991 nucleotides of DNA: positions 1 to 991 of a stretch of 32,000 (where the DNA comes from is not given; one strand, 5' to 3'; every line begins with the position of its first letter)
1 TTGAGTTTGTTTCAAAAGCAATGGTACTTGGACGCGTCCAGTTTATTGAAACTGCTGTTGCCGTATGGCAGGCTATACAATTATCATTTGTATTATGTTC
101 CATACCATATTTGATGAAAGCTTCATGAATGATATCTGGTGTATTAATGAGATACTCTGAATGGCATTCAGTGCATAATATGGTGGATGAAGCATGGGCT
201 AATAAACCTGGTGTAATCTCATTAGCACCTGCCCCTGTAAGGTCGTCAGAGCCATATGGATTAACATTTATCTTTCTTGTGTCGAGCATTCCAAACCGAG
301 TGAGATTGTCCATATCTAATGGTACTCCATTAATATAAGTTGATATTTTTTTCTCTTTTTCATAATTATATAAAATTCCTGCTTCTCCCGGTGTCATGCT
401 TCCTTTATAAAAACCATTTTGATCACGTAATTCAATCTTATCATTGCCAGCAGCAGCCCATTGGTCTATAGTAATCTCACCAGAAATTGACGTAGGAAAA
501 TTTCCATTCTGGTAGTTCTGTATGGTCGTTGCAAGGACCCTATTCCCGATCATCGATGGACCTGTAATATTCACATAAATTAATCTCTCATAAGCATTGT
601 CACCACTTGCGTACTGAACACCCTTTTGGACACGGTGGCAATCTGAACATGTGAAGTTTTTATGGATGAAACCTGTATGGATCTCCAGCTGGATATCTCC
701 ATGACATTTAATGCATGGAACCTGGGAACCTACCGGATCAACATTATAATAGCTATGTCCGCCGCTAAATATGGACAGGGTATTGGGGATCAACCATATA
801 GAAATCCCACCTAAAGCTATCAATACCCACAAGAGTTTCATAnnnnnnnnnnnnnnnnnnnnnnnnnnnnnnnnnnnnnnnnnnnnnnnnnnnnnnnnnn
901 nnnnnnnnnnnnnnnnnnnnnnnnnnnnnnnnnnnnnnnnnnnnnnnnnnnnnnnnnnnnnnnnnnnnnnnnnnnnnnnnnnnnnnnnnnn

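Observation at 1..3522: Cytochrome-only locus: three exported multihaem cytochromes plus an unknown anchored partner, a candidate extracellular electron-transfer or cytochrome-filament module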

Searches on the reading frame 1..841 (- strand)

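Call 5: search_protein_families(library=pfam, proteins=[window:1-841:-], max_evalue=1)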
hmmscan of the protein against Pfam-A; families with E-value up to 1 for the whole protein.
window:1-841:- (280 aa): 11 families
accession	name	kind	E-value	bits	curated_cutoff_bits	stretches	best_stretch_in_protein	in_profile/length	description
PF22113.1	Mtrc-MtrF_II-IV_dom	-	5e-08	33.1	30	2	42-86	8-54/176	Outer membrane cytochrome MtrC/MtrF-like, domains II/IV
PF14522.11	Cytochrome_C7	-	8.6e-06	25.9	24.8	2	216-263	8-52/67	Cytochrome c7 and related cytochrome c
PF22678.1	Cytochrom_c_NrfB-like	-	0.00022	22.1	27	2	42-73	35-69/89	Cytochrome c-type protein NrfB-like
PF09699.15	Paired_CXXCH_1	-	0.0015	18.6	20.6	1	210-229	20-38/41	Doubled CXXCH motif (Paired_CXXCH_1)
PF14537.11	Cytochrom_c3_2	-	0.04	14.8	25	1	40-77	6-41/79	Cytochrome c3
PF03264.19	Cytochrom_NNT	-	0.054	13.7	24.1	1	221-263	126-168/174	NapC/NirT cytochrome c family, N-terminal region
PF06253.16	MTTB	-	0.15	10.5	25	1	65-141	393-465/500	Trimethylamine methyltransferase (MTTB)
PF08274.17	Zn_Ribbon_YjdM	-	0.16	12.4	30.8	0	42-69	4-26/30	PhnA Zinc-Ribbon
PF00684.25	DnaJ_CXXCXGXG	-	0.23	12.2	32.7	1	41-70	16-49/65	DnaJ central domain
PF24441.1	DUF7560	-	0.73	10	27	0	62-70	5-13/44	Family of unknown function (DUF7560)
PF13442.11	Cytochrome_CBB3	-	0.81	10.5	27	0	251-264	10-23/68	Cytochrome C oxidase, cbb3-type, subunit III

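Call 7: search_solved_structures(query=window:1-841:-, max_evalue=10, show_alignments=3)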
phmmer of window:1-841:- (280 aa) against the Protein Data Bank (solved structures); distinct sequences matched with E-value up to 10: 15.
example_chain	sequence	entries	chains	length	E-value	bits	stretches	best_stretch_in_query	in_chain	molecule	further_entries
8e5g_A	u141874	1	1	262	3.2e-15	59.3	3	2-82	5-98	c-type cytochrome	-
2ot4_A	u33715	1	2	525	0.0023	20.4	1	33-86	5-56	Eight-heme nitrite reductase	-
2zo5_A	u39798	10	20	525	0.0023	20.4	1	33-86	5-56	Eight-heme nitrite reductase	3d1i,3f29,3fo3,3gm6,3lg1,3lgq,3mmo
4q0t_A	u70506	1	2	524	0.0028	20.1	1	33-86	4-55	Eight-heme nitrite reductase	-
3owm_A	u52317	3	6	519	0.0043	19.5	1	34-86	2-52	Eight-heme nitrite reductase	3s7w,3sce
3uu9_A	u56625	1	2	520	0.0044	19.5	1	34-86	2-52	Eight-heme nitrite reductase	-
3rkh_A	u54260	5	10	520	0.0044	19.5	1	34-86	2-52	Eight-heme nitrite reductase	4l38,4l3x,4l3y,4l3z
4q4u_A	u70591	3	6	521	0.0044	19.4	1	34-86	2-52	Eight-heme nitrite reductase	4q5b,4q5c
3sxq_A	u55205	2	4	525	0.15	14.4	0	211-233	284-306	Eight-heme nitrite reductase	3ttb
4ckb_A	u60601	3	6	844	0.36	13.2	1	131-182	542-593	MRNA-CAPPING ENZYME CATALYTIC SUBUNIT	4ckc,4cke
6rfl_O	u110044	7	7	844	0.36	13.2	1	131-182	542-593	Large subunit of mRNA capping enzyme | mRNA-capping enzyme catalytic subunit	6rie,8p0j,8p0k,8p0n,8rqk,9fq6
5d6s_A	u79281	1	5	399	0.56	12.5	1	118-190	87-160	Epoxyqueuosine reductase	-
6jzb_A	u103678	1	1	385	0.72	12.2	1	36-78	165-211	Chaperone protein DnaJ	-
2vdw_A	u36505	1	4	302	1.2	11.4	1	132-182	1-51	VACCINIA VIRUS CAPPING ENZYME D1 SUBUNIT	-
1exk_A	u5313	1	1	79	6.9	9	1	40-69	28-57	DNAJ PROTEIN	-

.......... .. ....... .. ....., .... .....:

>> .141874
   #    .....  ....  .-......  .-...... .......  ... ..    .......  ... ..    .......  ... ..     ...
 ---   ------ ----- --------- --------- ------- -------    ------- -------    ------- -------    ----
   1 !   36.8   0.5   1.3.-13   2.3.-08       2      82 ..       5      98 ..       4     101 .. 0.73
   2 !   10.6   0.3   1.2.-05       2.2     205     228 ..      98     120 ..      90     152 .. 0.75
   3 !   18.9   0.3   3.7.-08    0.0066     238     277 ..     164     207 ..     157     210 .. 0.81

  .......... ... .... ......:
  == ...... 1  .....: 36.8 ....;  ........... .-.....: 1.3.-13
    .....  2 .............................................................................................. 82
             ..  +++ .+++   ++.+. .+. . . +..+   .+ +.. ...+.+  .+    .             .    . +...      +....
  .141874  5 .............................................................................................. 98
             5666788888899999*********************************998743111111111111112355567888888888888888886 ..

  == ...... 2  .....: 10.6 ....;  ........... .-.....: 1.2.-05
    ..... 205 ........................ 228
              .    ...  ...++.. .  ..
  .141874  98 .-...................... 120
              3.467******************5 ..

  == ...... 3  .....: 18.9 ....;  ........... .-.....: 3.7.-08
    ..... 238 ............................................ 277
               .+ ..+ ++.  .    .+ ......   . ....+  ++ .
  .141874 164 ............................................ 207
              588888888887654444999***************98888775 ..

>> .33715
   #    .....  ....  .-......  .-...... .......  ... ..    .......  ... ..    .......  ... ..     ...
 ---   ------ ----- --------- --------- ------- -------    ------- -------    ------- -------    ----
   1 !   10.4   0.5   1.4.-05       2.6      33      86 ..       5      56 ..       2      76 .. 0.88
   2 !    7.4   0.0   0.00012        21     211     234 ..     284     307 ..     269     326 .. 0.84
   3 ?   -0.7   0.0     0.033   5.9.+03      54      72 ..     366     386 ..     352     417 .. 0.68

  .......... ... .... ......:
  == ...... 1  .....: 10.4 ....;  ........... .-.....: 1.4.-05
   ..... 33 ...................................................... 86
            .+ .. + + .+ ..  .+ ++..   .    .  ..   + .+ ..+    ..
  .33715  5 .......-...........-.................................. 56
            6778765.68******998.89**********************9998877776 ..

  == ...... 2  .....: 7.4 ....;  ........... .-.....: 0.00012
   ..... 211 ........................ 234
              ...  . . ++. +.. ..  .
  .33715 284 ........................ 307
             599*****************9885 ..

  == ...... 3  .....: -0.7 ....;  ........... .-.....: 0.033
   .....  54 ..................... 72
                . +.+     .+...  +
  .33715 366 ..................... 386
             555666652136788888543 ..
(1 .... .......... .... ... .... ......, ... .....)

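Call 38: find_homologous_proteins(query=window:1-841:-, max_evalue=0.001)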
Query window:1-841:- (280 aa): 74 proteins with E <= 0.001 among 610 candidates.
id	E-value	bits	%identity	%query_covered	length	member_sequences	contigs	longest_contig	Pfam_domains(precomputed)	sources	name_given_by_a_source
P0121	1.7e-191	653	100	100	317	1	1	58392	PF14522.12,PF22113.2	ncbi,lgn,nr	ncbi:MAG: hypothetical protein OIN87_07200 [Candidatus Methanoperedens sp.]|nr:hypothetical protein 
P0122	1.2e-166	571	86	100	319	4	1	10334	PF14522.12,PF22113.2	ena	-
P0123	2.3e-156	537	80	100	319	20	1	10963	PF14522.12,PF22113.2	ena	-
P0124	3.3e-155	533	83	100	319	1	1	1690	PF14522.12,PF22113.2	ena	-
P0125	2.4e-151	521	79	100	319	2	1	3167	PF14522.12,PF22113.2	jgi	-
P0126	2.6e-150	517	78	100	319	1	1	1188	PF14522.12,PF22113.2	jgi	-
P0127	4.8e-150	517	79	100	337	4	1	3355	PF14522.12,PF22113.2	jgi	jgi:hypothetical protein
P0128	1.0e-149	515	77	100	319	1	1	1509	PF14522.12,PF22113.2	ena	-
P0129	1.2e-147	509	76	100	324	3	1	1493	PF14522.12,PF22113.2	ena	-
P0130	1.5e-147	508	77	100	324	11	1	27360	PF14522.12,PF22113.2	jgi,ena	-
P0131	9.1e-147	506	76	100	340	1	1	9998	PF14522.12,PF22113.2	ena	-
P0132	9.4e-147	506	77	100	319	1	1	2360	PF14522.12,PF22113.2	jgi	jgi:hypothetical protein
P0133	3.9e-146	504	75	100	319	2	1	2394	PF14522.12,PF22113.2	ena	-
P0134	4.8e-146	503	77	100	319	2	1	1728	PF14522.12,PF22113.2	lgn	-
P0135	1.2e-145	502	76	100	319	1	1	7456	PF14522.12,PF22113.2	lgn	-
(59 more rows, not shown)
